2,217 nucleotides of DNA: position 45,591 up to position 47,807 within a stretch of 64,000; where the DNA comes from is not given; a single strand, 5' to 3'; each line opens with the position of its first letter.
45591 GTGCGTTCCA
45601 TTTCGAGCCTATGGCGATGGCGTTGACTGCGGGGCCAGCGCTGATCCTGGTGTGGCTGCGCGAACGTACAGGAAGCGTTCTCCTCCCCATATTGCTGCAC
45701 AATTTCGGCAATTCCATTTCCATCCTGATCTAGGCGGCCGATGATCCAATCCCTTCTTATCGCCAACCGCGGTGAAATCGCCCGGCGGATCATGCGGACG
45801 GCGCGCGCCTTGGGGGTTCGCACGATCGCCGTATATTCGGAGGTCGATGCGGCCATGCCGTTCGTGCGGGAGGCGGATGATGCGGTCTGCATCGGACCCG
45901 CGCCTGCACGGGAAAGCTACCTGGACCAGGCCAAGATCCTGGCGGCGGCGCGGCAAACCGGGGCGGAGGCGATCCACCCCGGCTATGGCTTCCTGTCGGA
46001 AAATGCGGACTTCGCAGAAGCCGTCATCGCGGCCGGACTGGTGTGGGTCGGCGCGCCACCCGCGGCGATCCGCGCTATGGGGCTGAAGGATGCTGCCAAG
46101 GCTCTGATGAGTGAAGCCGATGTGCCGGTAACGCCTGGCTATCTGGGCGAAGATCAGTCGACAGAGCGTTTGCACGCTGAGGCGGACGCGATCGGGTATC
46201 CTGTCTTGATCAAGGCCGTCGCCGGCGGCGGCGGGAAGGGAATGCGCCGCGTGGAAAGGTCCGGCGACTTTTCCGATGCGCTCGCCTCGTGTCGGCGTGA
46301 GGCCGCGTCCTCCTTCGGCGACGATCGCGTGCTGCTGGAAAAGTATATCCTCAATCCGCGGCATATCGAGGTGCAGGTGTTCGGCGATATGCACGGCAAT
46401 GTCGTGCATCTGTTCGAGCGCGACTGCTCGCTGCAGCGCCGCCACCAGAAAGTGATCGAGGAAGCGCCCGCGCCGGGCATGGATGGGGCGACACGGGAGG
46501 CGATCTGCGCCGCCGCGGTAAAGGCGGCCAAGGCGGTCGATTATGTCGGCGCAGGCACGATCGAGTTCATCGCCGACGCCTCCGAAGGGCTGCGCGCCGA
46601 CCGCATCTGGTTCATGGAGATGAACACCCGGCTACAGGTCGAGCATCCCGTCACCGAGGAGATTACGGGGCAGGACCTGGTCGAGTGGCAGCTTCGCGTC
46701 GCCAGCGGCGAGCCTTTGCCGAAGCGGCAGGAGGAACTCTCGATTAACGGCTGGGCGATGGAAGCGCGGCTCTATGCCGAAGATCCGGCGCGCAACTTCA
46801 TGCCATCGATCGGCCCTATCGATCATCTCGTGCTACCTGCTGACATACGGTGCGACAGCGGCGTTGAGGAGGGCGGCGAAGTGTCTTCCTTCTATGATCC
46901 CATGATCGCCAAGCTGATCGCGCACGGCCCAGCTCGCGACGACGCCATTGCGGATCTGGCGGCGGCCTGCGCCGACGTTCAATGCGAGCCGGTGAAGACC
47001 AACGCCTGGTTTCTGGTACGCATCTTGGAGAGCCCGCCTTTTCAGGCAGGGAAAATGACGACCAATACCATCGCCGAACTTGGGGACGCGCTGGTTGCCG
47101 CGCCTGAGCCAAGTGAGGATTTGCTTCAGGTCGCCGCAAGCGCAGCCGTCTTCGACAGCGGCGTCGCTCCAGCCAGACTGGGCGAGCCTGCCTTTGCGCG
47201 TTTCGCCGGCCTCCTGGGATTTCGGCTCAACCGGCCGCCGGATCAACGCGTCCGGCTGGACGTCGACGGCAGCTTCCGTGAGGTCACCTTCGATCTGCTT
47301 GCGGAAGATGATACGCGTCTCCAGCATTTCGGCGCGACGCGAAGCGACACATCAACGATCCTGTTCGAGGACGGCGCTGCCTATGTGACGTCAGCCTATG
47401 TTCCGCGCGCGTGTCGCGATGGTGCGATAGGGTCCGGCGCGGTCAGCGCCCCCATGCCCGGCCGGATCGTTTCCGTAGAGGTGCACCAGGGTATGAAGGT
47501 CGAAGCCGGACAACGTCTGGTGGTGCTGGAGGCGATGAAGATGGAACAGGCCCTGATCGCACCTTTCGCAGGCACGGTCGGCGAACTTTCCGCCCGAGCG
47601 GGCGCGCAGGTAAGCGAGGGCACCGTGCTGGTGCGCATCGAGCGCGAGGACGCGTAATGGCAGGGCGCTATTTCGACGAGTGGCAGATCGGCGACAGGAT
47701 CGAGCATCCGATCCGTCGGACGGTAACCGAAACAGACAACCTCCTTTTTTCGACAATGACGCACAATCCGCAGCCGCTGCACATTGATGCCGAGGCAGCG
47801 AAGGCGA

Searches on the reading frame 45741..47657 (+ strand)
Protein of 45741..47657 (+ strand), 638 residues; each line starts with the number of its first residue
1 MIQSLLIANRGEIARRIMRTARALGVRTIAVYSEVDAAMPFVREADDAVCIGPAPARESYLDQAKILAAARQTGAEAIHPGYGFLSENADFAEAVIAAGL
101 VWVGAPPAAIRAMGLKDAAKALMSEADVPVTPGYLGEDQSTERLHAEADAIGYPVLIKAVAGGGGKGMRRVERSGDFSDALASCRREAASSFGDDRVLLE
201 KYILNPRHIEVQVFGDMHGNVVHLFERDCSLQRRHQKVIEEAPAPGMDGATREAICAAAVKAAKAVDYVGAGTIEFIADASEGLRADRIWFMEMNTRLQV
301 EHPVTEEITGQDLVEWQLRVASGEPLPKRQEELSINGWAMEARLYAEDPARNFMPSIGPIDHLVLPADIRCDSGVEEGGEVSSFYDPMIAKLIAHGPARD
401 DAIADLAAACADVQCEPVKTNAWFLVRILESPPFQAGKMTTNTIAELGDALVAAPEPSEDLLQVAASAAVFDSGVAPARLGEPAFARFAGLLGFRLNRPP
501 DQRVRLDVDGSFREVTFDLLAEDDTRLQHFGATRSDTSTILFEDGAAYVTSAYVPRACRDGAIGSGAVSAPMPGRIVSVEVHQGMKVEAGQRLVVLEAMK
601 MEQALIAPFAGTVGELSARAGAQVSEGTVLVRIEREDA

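Call 65: search_protein_families(library=pfam, proteins=[window:45741-47657:+], max_evalue=0.00001)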
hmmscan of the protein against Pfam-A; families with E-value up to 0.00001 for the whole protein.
window:45741-47657:+ (638 aa): 7 families
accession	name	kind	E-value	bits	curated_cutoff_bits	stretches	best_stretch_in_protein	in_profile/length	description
PF02786.22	CPSase_L_D2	-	8.5e-72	241.5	19.8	1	116-328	2-210/211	Carbamoyl-phosphate synthase L chain, ATP binding domain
PF00289.28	Biotin_carb_N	-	1.3e-42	145.2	25.5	1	1-110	1-110/110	Biotin carboxylase, N-terminal domain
PF02785.25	Biotin_carb_C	-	8.4e-32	109.9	32.4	1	341-445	1-107/108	Biotin carboxylase C-terminal domain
PF00364.28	Biotin_lipoyl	-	3.1e-16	59.4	22.1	1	568-633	3-73/73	Biotin-requiring enzyme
PF02222.28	ATP-grasp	-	1.5e-08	35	27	1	126-296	6-161/179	ATP-grasp domain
PF13533.13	Biotin_lipoyl_2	-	1.7e-08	34.5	29.8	0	568-596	3-31/32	Biotin-lipoyl like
PF07478.18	Dala_Dala_lig_C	-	1.8e-08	34.6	24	1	140-296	24-174/204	D-ala D-ala ligase C-terminus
